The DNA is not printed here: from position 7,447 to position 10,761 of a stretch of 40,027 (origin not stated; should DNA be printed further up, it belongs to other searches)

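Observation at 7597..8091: All eight [2Fe-2S] cysteine ligands replaced, at exact canonical spacing, in a fused molybdenum-hydroxylase-family protein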

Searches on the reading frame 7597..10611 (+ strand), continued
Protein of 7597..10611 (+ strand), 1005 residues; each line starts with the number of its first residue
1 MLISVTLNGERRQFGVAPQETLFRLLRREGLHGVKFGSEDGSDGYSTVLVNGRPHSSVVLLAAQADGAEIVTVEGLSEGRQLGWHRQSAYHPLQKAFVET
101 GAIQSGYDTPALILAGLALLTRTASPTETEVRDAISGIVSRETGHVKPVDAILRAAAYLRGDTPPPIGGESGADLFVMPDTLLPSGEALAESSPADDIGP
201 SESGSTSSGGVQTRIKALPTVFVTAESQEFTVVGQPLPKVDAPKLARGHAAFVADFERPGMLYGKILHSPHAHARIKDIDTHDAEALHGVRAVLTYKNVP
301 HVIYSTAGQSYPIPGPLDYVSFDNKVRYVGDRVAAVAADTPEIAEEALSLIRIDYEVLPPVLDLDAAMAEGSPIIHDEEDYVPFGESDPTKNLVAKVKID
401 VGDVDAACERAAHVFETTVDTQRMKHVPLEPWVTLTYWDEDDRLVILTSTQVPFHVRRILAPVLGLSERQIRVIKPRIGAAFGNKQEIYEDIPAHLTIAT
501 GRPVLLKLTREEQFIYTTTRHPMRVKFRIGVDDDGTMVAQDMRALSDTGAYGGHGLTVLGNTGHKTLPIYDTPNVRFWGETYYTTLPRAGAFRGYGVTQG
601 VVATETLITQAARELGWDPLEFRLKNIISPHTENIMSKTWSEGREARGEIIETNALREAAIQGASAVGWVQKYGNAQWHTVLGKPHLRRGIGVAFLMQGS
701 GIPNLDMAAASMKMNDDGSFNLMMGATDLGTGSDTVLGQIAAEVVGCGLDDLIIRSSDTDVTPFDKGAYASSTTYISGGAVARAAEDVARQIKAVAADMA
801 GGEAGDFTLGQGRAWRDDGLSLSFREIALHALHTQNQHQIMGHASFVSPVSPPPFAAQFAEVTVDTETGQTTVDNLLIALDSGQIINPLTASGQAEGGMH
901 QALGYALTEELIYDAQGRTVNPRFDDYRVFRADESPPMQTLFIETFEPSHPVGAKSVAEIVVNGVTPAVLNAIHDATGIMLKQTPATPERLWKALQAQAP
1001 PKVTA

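Call 14: find_encoding_contigs(protein=P0088, flank=8000, max_places=1)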
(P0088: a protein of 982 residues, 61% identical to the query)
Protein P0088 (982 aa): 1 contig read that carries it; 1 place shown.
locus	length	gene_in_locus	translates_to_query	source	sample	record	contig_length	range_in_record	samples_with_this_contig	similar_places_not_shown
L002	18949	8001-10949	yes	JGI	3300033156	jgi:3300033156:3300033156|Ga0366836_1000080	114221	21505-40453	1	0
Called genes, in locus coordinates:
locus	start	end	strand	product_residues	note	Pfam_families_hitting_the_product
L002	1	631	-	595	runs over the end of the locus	PF01268:FTHFS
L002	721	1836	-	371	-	PF02593:DUF166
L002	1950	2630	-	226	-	PF00072:Response_reg, PF00196:GerE, PF08281:Sigma70_r4_2, PF13384:HTH_23 (faint)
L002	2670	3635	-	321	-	PF13484:Fer4_16 (faint), PF12797:Fer4_2 (faint), PF00037:Fer4, PF12837:Fer4_6 (weak), PF13237:Fer4_10, PF12838:Fer4_7 (weak), PF13187:Fer4_9 (weak), PF00037:Fer4 (weak)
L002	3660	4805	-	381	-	PF20706:GT4-conflict (faint), PF13439:Glyco_transf_4, PF13579:Glyco_trans_4_4, PF00534:Glycos_transf_1, PF13692:Glyco_trans_1_4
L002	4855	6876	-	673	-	PF01073:3Beta_HSD, PF01370:Epimerase, PF02719:Polysacc_synt_2, PF04321:RmlD_sub_bind (weak), PF07993:NAD_binding_4 (faint), PF16363:GDP_Man_Dehyd, PF01370:Epimerase, PF16363:GDP_Man_Dehyd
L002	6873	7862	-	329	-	PF03706:LPG_synthase_TM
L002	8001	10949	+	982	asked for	PF00111:Fer2, PF13085:Fer2_3 (weak), PF01799:Fer2_2, PF01315:Ald_Xan_dh_C, PF02738:MoCoBD_1, PF20256:MoCoBD_2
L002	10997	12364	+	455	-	-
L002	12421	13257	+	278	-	PF02645:DegV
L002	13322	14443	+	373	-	PF00583:Acetyltransf_1 (faint)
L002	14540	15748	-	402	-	PF00557:Peptidase_M24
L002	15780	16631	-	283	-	PF02195:ParB_N, PF17762:HTH_ParB, PF23552:ParB_C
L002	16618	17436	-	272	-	PF00142:Fer4_NifH, PF01656:CbiA, PF02374:ArsA_ATPase (weak), PF06564:CBP_BcsQ, PF09140:MipZ, PF10609:ParA (weak), PF13614:AAA_31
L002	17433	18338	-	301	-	PF00294:PfkB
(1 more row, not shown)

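Call 15: find_encoding_contigs(protein=P0113, flank=8000, max_places=1)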
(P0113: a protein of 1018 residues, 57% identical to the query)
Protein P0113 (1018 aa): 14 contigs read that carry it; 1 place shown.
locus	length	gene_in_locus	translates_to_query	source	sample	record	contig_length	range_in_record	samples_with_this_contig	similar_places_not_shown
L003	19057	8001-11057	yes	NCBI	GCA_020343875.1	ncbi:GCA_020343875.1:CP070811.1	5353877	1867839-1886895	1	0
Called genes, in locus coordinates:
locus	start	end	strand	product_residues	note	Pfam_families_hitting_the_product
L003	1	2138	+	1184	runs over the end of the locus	PF01855:POR_N, PF17147:PFOR_II, PF01558:POR, PF10371:EKR, PF12838:Fer4_7, PF13183:Fer4_8, PF13187:Fer4_9, PF13237:Fer4_10, +7 more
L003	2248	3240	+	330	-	PF01180:DHO_dh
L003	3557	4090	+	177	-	PF03266:NTPase_1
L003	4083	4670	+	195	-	PF00149:Metallophos (weak), PF12850:Metallophos_2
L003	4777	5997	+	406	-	PF07690:MFS_1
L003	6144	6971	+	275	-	PF00941:FAD_binding_5, PF03450:CO_deh_flav_C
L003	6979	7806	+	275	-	-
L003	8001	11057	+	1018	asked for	PF00111:Fer2, PF01799:Fer2_2, PF01315:Ald_Xan_dh_C, PF02738:MoCoBD_1, PF20256:MoCoBD_2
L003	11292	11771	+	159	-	-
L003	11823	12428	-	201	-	PF01725:Ham1p_like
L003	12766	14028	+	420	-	PF00464:SHMT, PF00155:Aminotran_1_2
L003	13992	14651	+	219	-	PF00300:His_Phos_1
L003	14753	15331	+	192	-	PF04964:Flp_Fap, PF01551:Peptidase_M23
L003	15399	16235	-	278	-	PF01370:Epimerase, PF04321:RmlD_sub_bind, PF01073:3Beta_HSD, PF02719:Polysacc_synt_2, PF16363:GDP_Man_Dehyd, PF07993:NAD_binding_4 (weak)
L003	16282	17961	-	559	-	PF01663:Phosphodiest, PF00884:Sulfatase (weak), PF01676:Metalloenzyme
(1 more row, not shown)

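Call 18: find_related_loci(query=A1, collection=genome_contigs, flank=8000)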
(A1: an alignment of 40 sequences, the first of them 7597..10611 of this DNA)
Query A1 (1005 aa) in genome_contigs; peptide patterns used: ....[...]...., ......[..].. (x = any residue, [..] = any of these).
600 stretches matched a pattern (row limit reached: there are more); 597 encode a relative of the query (tblastn E <= 1e-3); the best 80 are kept; 80 distinct loci.
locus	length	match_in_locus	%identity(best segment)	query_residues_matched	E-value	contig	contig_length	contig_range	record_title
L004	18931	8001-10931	62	1-996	0e+0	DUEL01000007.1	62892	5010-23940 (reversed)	MAG TPA_asm: Thermoflexia bacterium isolate J88 Contig7, whole genome shotgun sequence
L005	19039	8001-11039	58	1-996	0e+0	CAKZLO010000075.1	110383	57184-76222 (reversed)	MAG TPA_asm: uncultured Ardenticatenia bacterium isolate SRR5214706_bin.41_CONCOCT_v1.1_MAG genome assembly, contig: ERZ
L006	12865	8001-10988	57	1-996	0e+0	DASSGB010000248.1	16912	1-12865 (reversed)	MAG TPA_asm: Anaerolineales bacterium isolate SMAG_U1021 k141_1489681, whole genome shotgun sequence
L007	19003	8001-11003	56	1-998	0e+0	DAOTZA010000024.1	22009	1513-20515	MAG TPA_asm: Anaerolineales bacterium isolate H38_463 k137_2920413, whole genome shotgun sequence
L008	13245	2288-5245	58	3-996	0e+0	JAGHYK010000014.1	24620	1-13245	MAG: Chloroflexota bacterium isolate 630D.37 NODE_390_length_24620_cov_188.228129, whole genome shotgun sequence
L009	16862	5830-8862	54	1-998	0e+0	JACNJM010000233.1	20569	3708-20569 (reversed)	MAG: Anaerolineae bacterium isolate NIOZ-UU35 NIOZ-UU_NODE_3157_length_20569_cov_11.8723, whole genome shotgun sequence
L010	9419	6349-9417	56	1-993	0e+0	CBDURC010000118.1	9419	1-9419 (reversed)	MAG TPA_asm: uncultured Anaerolineales bacterium isolate SRR22302361_binner13_Refined_100 genome assembly, contig: ERZ25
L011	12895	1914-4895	55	1-999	0e+0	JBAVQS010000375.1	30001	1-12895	MAG: Anaerolineae bacterium isolate MFD03971_ilm_asm_bin21 k127_334357, whole genome shotgun sequence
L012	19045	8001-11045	55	1-998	0e+0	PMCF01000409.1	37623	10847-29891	MAG: Anaerolineae bacterium isolate fen_1063 73.20120700_E3M.207_contig_139904, whole genome shotgun sequence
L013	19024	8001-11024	55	1-996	0e+0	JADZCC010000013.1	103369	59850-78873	MAG: Anaerolineales bacterium isolate SJ708 c_000000203007, whole genome shotgun sequence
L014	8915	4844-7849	55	1-997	0e+0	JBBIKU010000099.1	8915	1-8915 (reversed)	MAG: Anaerolineaceae bacterium isolate SLS170214_bin_193 NODE_6454_length_8915_cov_4.071558, whole genome shotgun sequen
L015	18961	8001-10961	56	1-998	0e+0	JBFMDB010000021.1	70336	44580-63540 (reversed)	MAG: Chloroflexota bacterium isolate MAG208 MAG208_21, whole genome shotgun sequence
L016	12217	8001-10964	54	1-997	0e+0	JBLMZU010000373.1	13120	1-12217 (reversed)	MAG: Bacteroidota bacterium isolate MAG195 PRJNA951521_bin52_renamed_372, whole genome shotgun sequence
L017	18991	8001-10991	56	1-996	0e+0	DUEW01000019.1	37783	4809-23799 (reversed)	MAG TPA_asm: Anaerolineae bacterium isolate W167 Contig19, whole genome shotgun sequence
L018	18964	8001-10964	55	1-998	0e+0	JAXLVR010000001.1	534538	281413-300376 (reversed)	MAG: Anaerolineales bacterium isolate STL-CHL2 C1.270.fa-1, whole genome shotgun sequence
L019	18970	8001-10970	55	1-998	0e+0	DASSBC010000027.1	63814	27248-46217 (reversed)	MAG TPA_asm: Anaerolineales bacterium isolate SMAG_U884 k141_1298001, whole genome shotgun sequence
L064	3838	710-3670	53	3-1000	0e+0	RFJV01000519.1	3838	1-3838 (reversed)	MAG: Chloroflexi bacterium isolate J111 k99_568056, whole genome shotgun sequence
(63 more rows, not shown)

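Call 23: find_related_loci(query=window:7597-10611:+, collection=metagenome_contigs, flank=6000)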
Query window:7597-10611:+ (1005 aa) in metagenome_contigs; peptide patterns used: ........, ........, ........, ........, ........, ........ (x = any residue, [..] = any of these).
153 stretches matched a pattern; 67 encode a relative of the query (tblastn E <= 1e-3); 67 distinct loci.
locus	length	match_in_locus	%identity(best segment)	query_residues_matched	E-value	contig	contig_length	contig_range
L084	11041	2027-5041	93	1-1004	0e+0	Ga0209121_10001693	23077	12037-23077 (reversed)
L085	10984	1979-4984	84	1-1005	0e+0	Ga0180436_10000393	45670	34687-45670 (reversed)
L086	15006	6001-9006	84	1-1005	0e+0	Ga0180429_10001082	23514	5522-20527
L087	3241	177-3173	81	1-998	0e+0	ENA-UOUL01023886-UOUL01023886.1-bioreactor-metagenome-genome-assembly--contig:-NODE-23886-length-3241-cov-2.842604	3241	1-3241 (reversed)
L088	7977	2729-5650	78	1-1001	0e+0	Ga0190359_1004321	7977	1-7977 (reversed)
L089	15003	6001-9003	79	1-996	0e+0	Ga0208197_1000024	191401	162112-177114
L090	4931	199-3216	78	1-996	0e+0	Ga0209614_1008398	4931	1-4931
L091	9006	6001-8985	80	3-999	0e+0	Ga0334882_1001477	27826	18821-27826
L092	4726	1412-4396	80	3-999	0e+0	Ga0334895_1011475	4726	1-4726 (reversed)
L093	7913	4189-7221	78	3-1005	0e+0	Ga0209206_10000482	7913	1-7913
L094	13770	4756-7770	77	1-996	0e+0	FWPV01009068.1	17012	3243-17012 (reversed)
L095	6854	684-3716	78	3-1005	0e+0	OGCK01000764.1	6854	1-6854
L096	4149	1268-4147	79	3-963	0e+0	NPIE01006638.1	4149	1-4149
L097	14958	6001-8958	74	1-996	0e+0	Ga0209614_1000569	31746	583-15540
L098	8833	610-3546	74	1-999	0e+0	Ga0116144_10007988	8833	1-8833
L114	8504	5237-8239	61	3-1004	0e+0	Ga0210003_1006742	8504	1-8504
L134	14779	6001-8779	44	7-1005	0e+0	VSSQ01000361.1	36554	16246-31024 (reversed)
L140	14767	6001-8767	43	4-998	0e+0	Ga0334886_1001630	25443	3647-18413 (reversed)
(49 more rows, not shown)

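Call 26: search_protein_representatives(protein=window:7597-10611:+)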
Query: 1005 residues. Proteins with E-value up to 0.001 (for the whole library): 53122; up to 1e-10: 21590; up to 1e-30: 4902. The best 150 are listed.
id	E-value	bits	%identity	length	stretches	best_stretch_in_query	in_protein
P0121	9.5e-291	983.9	52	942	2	218-996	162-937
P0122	1.6e-254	864.0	53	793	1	227-1001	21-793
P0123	1.8e-226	771.2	45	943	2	231-995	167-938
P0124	9.9e-200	682.7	47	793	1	229-995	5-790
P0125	7.0e-194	663.3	53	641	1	412-996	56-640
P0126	7.3e-190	650.0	51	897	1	231-878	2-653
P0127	1.7e-187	642.2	42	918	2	225-996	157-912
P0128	1.9e-186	638.7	39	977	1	3-1000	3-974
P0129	4.2e-185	634.2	43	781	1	229-996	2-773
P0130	6.2e-183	627.1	40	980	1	3-998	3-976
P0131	1.2e-181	622.8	41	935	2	231-995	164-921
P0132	5.4e-178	610.7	43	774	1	232-998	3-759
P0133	4.9e-177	607.5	42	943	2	227-997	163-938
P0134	1.1e-173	596.5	43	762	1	232-997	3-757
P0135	1.3e-170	586.2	43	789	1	230-992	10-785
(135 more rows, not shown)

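Call 47: predict_structure(alignment_id=A1)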
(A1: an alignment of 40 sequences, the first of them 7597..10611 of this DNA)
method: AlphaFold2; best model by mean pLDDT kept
length: 1005 residues; sequences in the alignment: 40
mean_pLDDT: 77.4   pTM: 0.82
mean pLDDT of the five models: 77.4, 74.6, 70.9, 70.8, 70.1
residues with pLDDT >= 90: 356; 70-90: 358; 50-70: 176; < 50: 115
segments of 3 or more residues with pLDDT < 50: 80-87, 168-218, 236-240, 305-318, 478-486, 700-706, 761-770, 1002-1005
pLDDT, mean of each block of 10 residues (from residue 1): 94 92 90 79 88 93 95 78 51 86 76 94 91 86 75 90 63 34 29 26 21 39 62 49 71 68 91 91 97 90 50 46 74 89 95 93 91 81 72 88 96 96 66 84 80 58 76 61 53 91 86 69 93 97 88 70 87 93 76 71 95 96 93 79 66 83 93 94 95 81 53 90 67 67 83 67 43 66 91 92 90 90 91 71 76 79 95 91 68 76 78 80 58 82 71 54 85 95 88 84 43
secondary structure, 60 per line:
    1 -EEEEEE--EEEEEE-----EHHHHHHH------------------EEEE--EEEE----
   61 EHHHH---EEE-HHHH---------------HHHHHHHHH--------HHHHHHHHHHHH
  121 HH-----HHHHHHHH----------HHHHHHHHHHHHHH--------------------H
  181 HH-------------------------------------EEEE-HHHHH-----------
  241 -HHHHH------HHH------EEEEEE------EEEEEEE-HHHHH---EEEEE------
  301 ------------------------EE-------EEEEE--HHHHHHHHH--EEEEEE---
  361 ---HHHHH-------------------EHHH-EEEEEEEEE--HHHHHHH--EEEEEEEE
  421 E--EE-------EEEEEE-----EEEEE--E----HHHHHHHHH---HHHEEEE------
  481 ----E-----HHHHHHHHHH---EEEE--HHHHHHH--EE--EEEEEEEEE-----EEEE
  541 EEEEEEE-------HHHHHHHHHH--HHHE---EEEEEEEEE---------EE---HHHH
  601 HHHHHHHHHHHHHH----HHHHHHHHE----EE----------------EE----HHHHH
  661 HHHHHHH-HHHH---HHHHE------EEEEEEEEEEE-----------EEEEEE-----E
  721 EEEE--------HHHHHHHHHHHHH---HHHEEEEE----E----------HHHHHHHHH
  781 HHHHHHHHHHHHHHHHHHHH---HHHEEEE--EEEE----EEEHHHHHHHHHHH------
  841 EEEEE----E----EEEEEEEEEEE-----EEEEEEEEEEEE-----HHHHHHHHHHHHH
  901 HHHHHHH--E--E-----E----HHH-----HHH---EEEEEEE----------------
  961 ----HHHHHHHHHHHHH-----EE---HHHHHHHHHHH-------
elements in order (helices of 4 or more, strands of 3 or more residues): E2-7 E10-15 H22-28 E47-50 E53-56 H62-65 E69-71 H73-76 H92-100 H109-122 H128-135 H146-159 E220-223 H225-229 H242-246 E262-267 E274-280 H282-286 E290-294 E334-338 H341-349 E352-357 H364-368 E393-401 H404-410 E413-421 E433-438 E444-448 H456-464 E471-474 H491-500 E504-507 H510-516 E523-531 E537-547 H555-564 E574-582 H597-614 H619-626 H656-667 H669-672 H676-679 E687-697 E709-714 E720-724 H733-745 E752-756 H772-800 E807-810 E813-816 E821-823 H824-834 E841-845 E855-865 E871-882 H888-907 E938-944 H965-977 H988-998
